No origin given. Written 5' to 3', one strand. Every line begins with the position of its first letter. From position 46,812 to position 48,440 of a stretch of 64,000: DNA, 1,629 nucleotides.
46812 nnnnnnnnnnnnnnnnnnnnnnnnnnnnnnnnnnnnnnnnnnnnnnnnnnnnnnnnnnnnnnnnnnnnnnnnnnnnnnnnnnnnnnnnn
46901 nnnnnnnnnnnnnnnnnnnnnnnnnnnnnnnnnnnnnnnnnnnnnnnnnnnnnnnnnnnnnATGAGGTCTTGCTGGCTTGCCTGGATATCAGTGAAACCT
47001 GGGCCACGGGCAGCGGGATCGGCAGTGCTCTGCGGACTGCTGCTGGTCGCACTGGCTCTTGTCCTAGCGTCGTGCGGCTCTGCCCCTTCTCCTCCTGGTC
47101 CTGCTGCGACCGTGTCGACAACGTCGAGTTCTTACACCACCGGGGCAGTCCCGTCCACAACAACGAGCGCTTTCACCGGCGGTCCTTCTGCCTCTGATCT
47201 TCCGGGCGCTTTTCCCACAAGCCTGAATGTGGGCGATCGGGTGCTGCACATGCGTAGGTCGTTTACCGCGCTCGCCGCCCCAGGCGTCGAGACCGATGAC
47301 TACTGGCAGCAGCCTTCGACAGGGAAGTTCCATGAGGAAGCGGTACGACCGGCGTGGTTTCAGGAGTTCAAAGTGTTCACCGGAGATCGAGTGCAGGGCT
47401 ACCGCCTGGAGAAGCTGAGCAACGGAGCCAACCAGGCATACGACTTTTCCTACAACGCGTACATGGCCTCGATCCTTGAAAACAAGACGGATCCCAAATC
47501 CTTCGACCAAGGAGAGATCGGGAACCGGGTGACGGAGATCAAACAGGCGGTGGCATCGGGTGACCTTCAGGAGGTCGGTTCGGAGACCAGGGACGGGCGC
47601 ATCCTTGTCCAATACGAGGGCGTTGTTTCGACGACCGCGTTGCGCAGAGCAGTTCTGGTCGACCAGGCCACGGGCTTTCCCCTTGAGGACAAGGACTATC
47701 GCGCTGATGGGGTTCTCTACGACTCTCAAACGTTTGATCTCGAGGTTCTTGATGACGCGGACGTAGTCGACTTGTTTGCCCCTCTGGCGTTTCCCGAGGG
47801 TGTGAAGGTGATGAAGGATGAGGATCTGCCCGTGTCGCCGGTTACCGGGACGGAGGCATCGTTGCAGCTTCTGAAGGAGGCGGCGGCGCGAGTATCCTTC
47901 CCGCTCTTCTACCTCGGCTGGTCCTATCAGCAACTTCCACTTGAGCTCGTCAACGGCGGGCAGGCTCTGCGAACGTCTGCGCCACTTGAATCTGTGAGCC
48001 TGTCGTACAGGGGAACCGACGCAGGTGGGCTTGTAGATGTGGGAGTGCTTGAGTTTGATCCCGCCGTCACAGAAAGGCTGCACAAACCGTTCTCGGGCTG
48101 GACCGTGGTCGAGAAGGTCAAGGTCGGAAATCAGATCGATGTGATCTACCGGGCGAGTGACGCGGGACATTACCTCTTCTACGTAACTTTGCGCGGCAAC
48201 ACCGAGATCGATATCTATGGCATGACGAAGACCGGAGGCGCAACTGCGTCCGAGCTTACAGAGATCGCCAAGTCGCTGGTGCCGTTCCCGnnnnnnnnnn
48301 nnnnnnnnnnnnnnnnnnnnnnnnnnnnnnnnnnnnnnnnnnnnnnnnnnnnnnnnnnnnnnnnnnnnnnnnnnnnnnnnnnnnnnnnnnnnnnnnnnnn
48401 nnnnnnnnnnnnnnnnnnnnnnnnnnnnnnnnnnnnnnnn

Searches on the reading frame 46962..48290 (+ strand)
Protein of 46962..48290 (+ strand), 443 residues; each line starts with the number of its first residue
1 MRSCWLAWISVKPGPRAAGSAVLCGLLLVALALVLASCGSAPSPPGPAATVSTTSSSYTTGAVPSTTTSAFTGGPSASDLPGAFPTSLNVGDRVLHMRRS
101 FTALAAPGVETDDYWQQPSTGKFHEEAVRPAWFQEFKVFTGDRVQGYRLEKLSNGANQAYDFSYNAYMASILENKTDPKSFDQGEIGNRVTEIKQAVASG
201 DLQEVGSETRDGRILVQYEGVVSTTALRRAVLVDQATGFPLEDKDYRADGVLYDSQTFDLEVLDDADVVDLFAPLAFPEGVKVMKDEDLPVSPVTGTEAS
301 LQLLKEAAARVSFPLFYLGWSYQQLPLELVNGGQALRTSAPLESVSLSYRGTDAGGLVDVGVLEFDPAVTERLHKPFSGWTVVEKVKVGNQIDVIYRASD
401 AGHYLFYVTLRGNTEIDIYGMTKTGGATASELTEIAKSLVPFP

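Call 22: search_protein_families(library=pfam, proteins=[window:46962-48290:+], max_evalue=5)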
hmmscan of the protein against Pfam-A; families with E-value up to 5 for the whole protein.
window:46962-48290:+ (443 aa): 2 families
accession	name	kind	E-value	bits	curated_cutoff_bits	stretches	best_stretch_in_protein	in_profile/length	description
PF21827.1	New_glue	-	0.099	12.8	31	1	24-69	5-52/94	New glue protein family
PF08898.15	DUF1843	-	0.17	12.9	23.3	1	193-224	7-38/52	Domain of unknown function (DUF1843)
